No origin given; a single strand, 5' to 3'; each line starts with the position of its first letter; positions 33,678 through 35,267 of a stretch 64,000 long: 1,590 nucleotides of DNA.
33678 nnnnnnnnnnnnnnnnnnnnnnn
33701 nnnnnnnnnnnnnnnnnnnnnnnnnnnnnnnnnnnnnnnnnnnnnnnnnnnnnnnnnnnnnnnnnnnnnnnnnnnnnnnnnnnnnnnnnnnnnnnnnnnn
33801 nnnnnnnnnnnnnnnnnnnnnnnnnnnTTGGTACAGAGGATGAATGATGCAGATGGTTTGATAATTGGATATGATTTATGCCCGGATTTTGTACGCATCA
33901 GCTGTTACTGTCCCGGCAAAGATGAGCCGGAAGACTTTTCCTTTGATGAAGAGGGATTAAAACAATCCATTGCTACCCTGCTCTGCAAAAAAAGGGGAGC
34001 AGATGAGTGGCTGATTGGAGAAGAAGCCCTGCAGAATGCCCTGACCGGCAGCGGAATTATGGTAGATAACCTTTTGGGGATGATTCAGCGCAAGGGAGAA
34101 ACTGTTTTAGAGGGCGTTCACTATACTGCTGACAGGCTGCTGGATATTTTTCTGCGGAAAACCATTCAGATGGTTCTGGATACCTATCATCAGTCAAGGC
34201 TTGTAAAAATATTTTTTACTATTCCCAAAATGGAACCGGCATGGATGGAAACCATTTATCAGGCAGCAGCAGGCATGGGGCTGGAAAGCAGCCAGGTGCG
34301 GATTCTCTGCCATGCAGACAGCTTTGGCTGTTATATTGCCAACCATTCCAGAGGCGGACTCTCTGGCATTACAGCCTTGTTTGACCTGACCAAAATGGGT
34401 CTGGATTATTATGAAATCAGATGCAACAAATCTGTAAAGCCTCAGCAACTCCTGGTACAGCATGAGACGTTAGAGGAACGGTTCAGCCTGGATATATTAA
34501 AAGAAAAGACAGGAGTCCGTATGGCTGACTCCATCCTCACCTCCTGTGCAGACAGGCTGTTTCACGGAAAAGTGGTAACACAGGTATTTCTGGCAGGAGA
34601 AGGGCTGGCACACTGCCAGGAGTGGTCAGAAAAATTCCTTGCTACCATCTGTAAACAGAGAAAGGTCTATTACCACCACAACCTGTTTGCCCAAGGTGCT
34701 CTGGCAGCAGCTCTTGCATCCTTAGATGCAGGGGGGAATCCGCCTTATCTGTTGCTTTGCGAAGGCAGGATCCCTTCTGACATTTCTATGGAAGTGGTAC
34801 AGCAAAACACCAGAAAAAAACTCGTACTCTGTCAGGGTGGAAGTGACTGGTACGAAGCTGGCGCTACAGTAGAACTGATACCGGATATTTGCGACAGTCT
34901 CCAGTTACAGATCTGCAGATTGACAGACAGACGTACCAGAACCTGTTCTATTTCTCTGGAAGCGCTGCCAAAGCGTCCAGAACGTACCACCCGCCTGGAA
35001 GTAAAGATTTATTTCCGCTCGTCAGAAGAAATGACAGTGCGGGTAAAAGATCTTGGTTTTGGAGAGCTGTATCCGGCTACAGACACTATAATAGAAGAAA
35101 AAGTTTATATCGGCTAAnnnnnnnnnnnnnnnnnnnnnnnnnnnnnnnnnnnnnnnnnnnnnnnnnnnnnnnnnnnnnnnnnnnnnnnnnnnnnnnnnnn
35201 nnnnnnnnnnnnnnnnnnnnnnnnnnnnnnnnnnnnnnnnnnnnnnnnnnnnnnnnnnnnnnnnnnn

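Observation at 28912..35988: Uncharacterised operon: 1073-aa helical protein, SBD-less Hsp70/actin-fold ATPase and TPR protein, downstream of a coiled-coil pyruvyl-transferase-like gene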

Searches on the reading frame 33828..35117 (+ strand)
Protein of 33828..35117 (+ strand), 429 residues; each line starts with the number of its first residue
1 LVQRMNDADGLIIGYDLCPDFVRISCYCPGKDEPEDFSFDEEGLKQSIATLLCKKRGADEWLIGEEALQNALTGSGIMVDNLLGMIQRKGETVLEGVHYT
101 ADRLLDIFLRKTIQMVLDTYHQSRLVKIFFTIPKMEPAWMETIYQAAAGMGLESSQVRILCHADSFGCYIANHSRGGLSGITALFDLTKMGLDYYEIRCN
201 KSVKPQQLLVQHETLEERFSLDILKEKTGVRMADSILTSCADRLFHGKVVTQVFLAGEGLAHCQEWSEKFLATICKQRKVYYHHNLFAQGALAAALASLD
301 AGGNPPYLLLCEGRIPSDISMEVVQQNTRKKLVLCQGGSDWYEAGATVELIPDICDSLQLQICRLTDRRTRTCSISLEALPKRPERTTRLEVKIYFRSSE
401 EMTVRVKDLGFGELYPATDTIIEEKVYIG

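Call 3: search_protein_families(library=pfam, proteins=[window:33828-35117:+], max_evalue=0.1)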
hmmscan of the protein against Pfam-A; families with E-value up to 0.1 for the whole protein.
window:33828-35117:+ (429 aa): 1 family
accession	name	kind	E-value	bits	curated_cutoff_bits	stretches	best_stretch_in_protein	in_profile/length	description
PF18980.5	DUF5716_C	-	2.9e-79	266.5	34.7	1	127-426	1-294/296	Family of unknown function (DUF5716) C-terminal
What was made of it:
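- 33828..35117 (+): DUF5716: divergent lid-less Hsp70 paralogue. Actin-fold nucleotide-binding domain at aa 10-300 (33855-34727). Hydrophobic linker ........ at aa 307-314, at the start of the SBD-beta region. SBD-beta-like sandwich at aa 307-427 (34746-35108). No SBD-alpha lid. The start may instead be the ATG at 33840. Pfam DUF5716_C E 3e-79 (call 3).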

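Call 4: search_protein_families(library=ncbifam, proteins=[window:33828-35117:+], max_evalue=0.1)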
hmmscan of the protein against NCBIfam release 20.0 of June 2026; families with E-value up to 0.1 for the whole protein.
window:33828-35117:+ (429 aa): 0 families

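Call 6: search_protein_families(library=padloc, proteins=[window:33828-35117:+], max_evalue=0.1)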
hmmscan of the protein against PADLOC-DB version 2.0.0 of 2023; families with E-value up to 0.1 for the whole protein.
window:33828-35117:+ (429 aa): 0 families

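Call 7: search_solved_structures(query=window:33828-35117:+, max_evalue=10)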
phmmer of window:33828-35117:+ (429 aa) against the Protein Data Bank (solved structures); distinct sequences matched with E-value up to 10: 1.
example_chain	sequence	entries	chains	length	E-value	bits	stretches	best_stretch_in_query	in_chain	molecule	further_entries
8frf_A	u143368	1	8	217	0.021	16.9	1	290-335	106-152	RBL7_C2_3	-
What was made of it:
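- Tried and rejected: A single-sequence PDB search with DUF5716 gave only noise (call 7).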

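Call 8: find_homologous_proteins(query=window:33828-35117:+)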
Query window:33828-35117:+ (429 aa): 42 proteins with E <= 0.001 among 8000 candidates.
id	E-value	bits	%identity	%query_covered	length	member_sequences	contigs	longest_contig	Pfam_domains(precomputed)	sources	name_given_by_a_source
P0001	1.9e-290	981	100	100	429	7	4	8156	PF18980.6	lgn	-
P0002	2.5e-259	878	89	99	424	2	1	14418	PF18980.6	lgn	-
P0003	1.2e-258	876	90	99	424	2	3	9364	PF18980.6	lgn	-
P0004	1.4e-250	849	87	99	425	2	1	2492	PF18980.6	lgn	-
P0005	5.0e-250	847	86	99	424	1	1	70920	PF18980.6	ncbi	-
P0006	7.9e-242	820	82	100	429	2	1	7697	PF18980.6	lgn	-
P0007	4.9e-177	607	61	99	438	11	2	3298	PF18980.6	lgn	-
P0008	8.5e-166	570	59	99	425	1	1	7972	PF18980.6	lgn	-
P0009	5.6e-164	564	58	99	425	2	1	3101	PF18980.6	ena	-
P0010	3.2e-120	420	46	97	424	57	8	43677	PF18980.6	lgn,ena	-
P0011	8.9e-113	395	44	97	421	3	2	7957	PF18980.6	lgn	-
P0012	7.5e-109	382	42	97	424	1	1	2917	PF18980.6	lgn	-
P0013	1.8e-106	375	43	97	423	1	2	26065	PF18980.6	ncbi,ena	-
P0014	2.5e-105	371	41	97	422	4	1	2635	PF18980.6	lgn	-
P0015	2.5e-104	368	43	97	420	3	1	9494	PF18980.6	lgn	-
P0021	3.2e-94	334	40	97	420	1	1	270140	PF18980.6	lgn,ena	-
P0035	6.4e-71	257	31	97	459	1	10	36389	PF18980.6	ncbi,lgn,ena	-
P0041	5.3e-20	90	24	96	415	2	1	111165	PF18980.6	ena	-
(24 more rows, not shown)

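Call 10: find_encoding_contigs(protein=P0021, flank=10000, max_places=2)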
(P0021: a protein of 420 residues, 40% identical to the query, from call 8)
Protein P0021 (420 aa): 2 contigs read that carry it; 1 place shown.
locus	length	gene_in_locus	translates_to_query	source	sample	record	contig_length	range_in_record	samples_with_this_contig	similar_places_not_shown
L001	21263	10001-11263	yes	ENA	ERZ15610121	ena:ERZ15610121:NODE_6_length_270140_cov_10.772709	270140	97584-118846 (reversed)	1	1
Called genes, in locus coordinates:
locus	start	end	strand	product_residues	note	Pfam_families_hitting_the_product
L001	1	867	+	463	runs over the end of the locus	PF00512:HisKA, PF02518:HATPase_c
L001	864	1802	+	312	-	PF10646:Germane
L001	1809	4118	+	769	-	PF13567:DUF4131, PF03772:Competence, PF00753:Lactamase_B, PF12706:Lactamase_B_2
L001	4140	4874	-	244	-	PF03009:GDPD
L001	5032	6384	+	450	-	PF05496:RuvB_N, PF00004:AAA, PF07724:AAA_2 (weak), PF07728:AAA_5, PF13173:AAA_14, PF14532:Sigma54_activ_2 (weak), PF16193:AAA_assoc_2, PF12002:MgsA_C, +3 more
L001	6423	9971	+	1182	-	PF18984:DUF5717_N, PF18983:DUF5717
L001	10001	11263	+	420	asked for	PF18980:DUF5716_C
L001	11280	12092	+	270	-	PF07719:TPR_2 (faint)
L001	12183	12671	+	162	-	PF02542:YgbB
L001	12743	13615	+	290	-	PF00288:GHMP_kinases_N, PF08544:GHMP_kinases_C (weak)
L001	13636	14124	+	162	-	PF04073:tRNA_edit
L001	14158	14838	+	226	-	PF01128:IspD, PF12804:NTP_transf_3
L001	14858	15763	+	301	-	PF00849:PseudoU_synth_2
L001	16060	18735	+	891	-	PF00912:Transgly, PF00905:Transpeptidase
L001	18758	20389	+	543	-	PF00005:ABC_tran, PF02463:SMC_N (faint), PF13304:AAA_21 (faint), PF12848:ABC_tran_Xtn, PF00005:ABC_tran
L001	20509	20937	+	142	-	PF04480:DUF559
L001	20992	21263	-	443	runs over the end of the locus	PF00206:Lyase_1, PF14698:ASL_C2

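Call 11: find_encoding_contigs(protein=P0041, flank=10000, max_places=2)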
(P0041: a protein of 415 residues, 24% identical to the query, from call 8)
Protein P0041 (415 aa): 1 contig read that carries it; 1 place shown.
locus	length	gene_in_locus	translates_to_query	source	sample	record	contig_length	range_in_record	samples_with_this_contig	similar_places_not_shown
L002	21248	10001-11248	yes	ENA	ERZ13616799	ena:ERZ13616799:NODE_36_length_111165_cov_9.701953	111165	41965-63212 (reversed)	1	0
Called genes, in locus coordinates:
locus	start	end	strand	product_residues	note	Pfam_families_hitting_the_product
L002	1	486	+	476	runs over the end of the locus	PF00206:Lyase_1, PF10397:ADSL_C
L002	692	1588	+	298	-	PF00126:HTH_1, PF03466:LysR_substrate, PF12849:PBP_like_2 (weak)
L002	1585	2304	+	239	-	PF01553:Acyltransferase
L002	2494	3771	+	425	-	PF00709:Adenylsucc_synt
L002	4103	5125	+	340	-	PF03601:Cons_hypoth698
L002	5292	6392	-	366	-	PF00155:Aminotran_1_2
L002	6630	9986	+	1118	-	PF18984:DUF5717_N, PF18983:DUF5717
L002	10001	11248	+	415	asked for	PF18980:DUF5716_C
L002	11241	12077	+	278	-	-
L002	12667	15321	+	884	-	PF00133:tRNA-synt_1, PF09334:tRNA-synt_1g, PF13603:tRNA-synt_1_2, PF09334:tRNA-synt_1g, PF08264:Anticodon_1, PF10458:Val_tRNA-synt_C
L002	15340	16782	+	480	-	PF08245:Mur_ligase_M, PF27239:FOL3_C, PF02875:Mur_ligase_C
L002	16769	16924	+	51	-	-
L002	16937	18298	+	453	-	PF13424:TPR_12 (faint), PF00515:TPR_1 (faint), PF07719:TPR_2 (faint), PF13181:TPR_8 (faint), PF13414:TPR_11 (faint), PF13428:TPR_14 (faint), PF13432:TPR_16 (faint), PF14559:TPR_19, +2 more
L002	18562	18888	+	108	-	PF01740:STAS, PF13466:STAS_2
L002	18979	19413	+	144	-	PF13581:HATPase_c_2, PF02518:HATPase_c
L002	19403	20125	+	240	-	PF04542:Sigma70_r2, PF16509:KORA (faint), PF04539:Sigma70_r3 (weak), PF01381:HTH_3 (faint), PF04545:Sigma70_r4, PF08281:Sigma70_r4_2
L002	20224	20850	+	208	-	PF12164:SporV_AA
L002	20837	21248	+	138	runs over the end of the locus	PF13782:SpoVAB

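Call 18: find_encoding_contigs(protein=P0001, flank=10000, max_places=4)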
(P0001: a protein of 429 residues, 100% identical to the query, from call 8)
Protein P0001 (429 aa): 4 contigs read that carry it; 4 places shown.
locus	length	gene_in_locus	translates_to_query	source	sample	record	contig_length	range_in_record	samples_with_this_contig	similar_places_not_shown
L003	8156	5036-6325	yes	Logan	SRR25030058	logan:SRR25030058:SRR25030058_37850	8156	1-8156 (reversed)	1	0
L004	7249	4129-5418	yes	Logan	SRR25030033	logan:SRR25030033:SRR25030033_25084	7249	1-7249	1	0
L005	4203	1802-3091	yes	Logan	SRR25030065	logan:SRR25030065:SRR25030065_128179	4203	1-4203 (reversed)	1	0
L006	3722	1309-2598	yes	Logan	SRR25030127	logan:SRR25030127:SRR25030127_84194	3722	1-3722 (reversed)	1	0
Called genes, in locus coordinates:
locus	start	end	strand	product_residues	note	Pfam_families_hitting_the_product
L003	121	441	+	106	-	-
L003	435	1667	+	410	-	PF04230:PS_pyruv_trans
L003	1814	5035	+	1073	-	PF18984:DUF5717_N, PF18983:DUF5717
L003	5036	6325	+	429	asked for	PF18980:DUF5716_C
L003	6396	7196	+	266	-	PF13181:TPR_8 (faint), PF13424:TPR_12 (weak)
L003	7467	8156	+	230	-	?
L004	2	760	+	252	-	?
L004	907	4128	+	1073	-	PF18984:DUF5717_N, PF18983:DUF5717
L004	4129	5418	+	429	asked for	PF18980:DUF5716_C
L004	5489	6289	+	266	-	PF13181:TPR_8 (faint), PF13424:TPR_12 (weak)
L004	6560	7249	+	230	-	?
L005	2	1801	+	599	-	?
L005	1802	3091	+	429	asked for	PF18980:DUF5716_C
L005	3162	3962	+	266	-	PF13181:TPR_8 (faint), PF13424:TPR_12 (weak)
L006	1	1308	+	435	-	?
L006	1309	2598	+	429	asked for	PF18980:DUF5716_C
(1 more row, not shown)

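Call 21: predict_structure(alignment_id=A1)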
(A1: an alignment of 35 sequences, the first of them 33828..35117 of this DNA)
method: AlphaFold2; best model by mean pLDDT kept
length: 429 residues; sequences in the alignment: 35
mean_pLDDT: 90.4   pTM: 0.88
mean pLDDT of the five models: 90.4, 90.4, 90.3, 89.7, 89.4
residues with pLDDT >= 90: 301; 70-90: 112; 50-70: 9; < 50: 7
segments of 3 or more residues with pLDDT < 50: 1-7
pLDDT, mean of each block of 10 residues (from residue 1): 51 94 91 88 86 93 93 93 88 93 94 93 92 90 91 92 95 78 92 94 89 89 90 94 94 92 91 94 94 90 75 93 91 94 93 90 93 94 91 94 96 92 94
secondary structure, 60 per line:
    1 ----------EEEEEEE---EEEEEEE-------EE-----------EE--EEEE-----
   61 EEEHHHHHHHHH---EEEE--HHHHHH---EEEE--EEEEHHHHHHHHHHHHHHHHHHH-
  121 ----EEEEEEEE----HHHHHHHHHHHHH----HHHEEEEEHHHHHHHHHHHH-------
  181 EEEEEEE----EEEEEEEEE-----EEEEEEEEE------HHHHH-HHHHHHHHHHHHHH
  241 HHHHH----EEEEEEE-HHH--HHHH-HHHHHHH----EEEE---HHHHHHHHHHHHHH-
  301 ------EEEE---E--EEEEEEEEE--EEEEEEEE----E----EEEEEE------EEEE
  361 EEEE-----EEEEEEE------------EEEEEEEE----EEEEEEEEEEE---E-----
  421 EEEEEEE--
elements in order: E11-17 E21-27 E52-55 E61-63 H64-72 E76-79 H82-87 E91-94 E97-100 H101-119 E125-132 H137-149 E157-161 H162-173 E181-187 E192-200 E206-214 H221-225 H227-245 E250-256 H263-266 H268-274 E279-282 H286-299 E307-310 E317-325 E328-335 E345-350 E357-364 E370-376 E389-396 E401-411 E421-427
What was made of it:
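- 33828..35117 (+): AF2 pLDDT 90.4, pTM 0.88 (call 21).
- On Canonical Hsp70 (DnaK-type): The protein ends 2 residues after the last beta strand (call 21)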

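Call 26: find_related_loci(query=A1, collection=genome_contigs, flank=8000)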
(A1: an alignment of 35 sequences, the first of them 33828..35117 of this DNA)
Query A1 (429 aa) in genome_contigs; peptide patterns used: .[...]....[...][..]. (x = any residue, [..] = any of these).
599 stretches matched a pattern (row limit reached: there are more); 575 encode a relative of the query (tblastn E <= 1e-3); the best 80 are kept; 80 distinct loci.
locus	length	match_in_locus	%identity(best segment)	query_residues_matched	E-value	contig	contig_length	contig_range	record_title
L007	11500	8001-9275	61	5-429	0e+0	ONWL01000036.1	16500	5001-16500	uncultured Clostridiales bacterium isolate RUG702 genome assembly, contig: scaffold_6839, whole genome shotgun sequence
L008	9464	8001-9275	61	5-429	0e+0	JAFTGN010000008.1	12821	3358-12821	MAG: Lachnospiraceae bacterium isolate RGIG3798 Roe_deer_Abomasum.Co__c76100, whole genome shotgun sequence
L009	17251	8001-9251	45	9-425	2e-126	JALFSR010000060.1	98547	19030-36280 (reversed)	MAG: Clostridiales bacterium isolate SUG976 k141_358994, whole genome shotgun sequence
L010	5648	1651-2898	41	11-426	8e-111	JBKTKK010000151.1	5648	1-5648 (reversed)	MAG: Lachnospiraceae bacterium isolate 19-2_19 NODE_7935_length_5648_cov_4.646165, whole genome shotgun sequence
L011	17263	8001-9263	40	9-429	3e-109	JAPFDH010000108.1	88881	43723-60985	MAG: Lachnospiraceae bacterium isolate bin_3_DannyCat k141_2183, whole genome shotgun sequence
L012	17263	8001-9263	39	9-429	1e-106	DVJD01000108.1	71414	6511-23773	MAG TPA_asm: Candidatus Fimimorpha excrementavium isolate CHK193-21555 CHK193__C272395_L71414_ERR3414588, whole genome s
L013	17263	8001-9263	38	9-429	2e-106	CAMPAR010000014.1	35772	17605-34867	MAG: uncultured Lachnospiraceae bacterium isolate SRR873600_bin.72_metaWRAP_v1.3_MAG genome assembly, contig: NODE_1980_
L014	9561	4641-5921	38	5-429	5e-104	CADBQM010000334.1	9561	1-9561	MAG: uncultured Clostridiales bacterium isolate RUG14202 genome assembly, contig: RUG14202_asm_334, whole genome shotgun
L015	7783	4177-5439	37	9-429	7e-104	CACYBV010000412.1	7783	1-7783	MAG: uncultured Clostridiales bacterium isolate RUG11805 genome assembly, contig: RUG11805_asm_412, whole genome shotgun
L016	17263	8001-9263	37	9-429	1e-103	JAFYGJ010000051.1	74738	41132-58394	MAG: Lachnospiraceae bacterium isolate RGIG7066 Sheep_Rumen.Co__c2642477, whole genome shotgun sequence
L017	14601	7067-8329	38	9-429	2e-103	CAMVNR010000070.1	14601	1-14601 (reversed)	MAG TPA_asm: uncultured Lachnospiraceae bacterium isolate SRR8387716_bin.58_metaWRAP_v1.3_MAG genome assembly, contig: E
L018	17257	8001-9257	40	9-428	7e-103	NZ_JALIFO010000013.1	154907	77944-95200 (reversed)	Cuneatibacter sp. NSJ-177 B-1669N-35_ctg00006, whole genome shotgun sequence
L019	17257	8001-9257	39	9-428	3e-102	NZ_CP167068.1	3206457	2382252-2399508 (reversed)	Hominifimenecus sp. rT4P-3 chromosome, complete genome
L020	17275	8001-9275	41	9-426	4e-102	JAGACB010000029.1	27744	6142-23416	MAG: Lachnospiraceae bacterium isolate RGIG8306 Water_buffalos_Rumen.Co__c748524, whole genome shotgun sequence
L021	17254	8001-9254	37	9-428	8e-101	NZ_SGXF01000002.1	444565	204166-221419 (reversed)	Cuneatibacter caecimuris strain DSM 29486 Ga0310506_102, whole genome shotgun sequence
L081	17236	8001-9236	34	4-428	3e-85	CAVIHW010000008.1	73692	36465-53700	Oscillospiraceae bacterium isolate G02653-L1_cleanbin_000007 genome assembly, contig: Spades_G02653-L1_contig_224, whole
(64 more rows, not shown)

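Call 43: search_solved_structures(query=A1, max_evalue=1, show_alignments=2)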
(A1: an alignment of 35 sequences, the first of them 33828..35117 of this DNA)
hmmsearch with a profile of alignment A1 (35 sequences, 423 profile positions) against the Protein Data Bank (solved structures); distinct sequences matched with E-value up to 1: 12.
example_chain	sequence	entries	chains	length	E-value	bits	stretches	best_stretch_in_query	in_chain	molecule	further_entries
2v7y_A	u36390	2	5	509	3.5e-06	29.1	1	5-169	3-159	CHAPERONE PROTEIN DNAK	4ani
5obx_A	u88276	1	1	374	2.8e-05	26.1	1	3-231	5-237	Chaperone protein DnaK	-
4rtf_D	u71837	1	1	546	5.8e-05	25.1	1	6-148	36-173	Chaperone protein DnaK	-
5obw_A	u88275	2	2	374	7.6e-05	24.7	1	3-225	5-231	Chaperone protein DnaK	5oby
6w6e_I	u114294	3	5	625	0.00011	24.2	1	6-148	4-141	Chaperone protein DnaK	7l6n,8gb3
5obu_A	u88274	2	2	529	0.00012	24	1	3-225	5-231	Chaperone protein DnaK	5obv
3qfp_A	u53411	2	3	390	0.29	12.9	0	4-36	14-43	78 kDa glucose-regulated protein homolog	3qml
3qfu_A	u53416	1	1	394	0.3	12.8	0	4-36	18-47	78 kDa glucose-regulated protein homolog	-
6ljg_A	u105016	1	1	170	0.48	12.2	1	24-114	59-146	Ferritin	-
6lk9_A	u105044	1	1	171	0.49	12.1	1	23-81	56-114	Coho salmon ferritin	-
6zmd_A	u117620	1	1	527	0.63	11.8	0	3-27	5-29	Endoplasmic reticulum chaperone BiP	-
5o4p_A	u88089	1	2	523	0.87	11.3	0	4-27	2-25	78 kDa glucose-regulated protein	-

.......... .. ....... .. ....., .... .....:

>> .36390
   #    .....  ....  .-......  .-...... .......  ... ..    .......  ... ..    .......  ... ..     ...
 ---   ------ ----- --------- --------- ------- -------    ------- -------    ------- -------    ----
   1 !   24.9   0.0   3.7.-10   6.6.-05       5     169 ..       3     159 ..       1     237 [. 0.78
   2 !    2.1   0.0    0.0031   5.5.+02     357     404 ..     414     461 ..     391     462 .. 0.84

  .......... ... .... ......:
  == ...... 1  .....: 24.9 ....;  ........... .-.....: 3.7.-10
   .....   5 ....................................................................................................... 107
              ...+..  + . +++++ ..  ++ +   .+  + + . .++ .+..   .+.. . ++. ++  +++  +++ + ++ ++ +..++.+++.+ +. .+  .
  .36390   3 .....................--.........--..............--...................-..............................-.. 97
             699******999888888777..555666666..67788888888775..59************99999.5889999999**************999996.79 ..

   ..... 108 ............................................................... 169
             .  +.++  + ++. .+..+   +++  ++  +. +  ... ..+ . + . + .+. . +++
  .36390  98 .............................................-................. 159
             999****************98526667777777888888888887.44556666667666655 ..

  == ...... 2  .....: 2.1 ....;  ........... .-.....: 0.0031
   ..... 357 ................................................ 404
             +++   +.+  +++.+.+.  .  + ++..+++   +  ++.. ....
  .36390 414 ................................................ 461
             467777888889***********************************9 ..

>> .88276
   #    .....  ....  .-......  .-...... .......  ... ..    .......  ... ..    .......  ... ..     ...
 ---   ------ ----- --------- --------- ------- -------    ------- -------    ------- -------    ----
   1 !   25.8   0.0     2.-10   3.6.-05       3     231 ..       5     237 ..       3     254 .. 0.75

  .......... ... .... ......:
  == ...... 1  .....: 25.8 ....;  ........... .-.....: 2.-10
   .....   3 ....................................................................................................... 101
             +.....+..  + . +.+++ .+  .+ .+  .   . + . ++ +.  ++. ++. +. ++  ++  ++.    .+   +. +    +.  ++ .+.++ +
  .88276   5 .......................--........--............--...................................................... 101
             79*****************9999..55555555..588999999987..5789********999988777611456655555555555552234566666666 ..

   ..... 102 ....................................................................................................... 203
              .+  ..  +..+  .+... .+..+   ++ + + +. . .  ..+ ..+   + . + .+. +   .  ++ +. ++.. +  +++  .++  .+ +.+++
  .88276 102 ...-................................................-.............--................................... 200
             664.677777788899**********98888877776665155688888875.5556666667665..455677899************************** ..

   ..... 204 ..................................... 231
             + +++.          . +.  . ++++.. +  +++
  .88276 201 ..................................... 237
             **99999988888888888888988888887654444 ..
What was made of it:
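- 33828..35117 (+): Family profile against PDB sequences: DnaK E 3.5e-6, plus a collinear weak SBD-beta stretch (call 43).
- Closest known: DnaK and canonical bacterial Hsp70. Same: The family profile hits DnaK at E 3.5e-6 (call 43).
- The only sequence-level relatives in the PDB are DnaK proteins (call 43).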
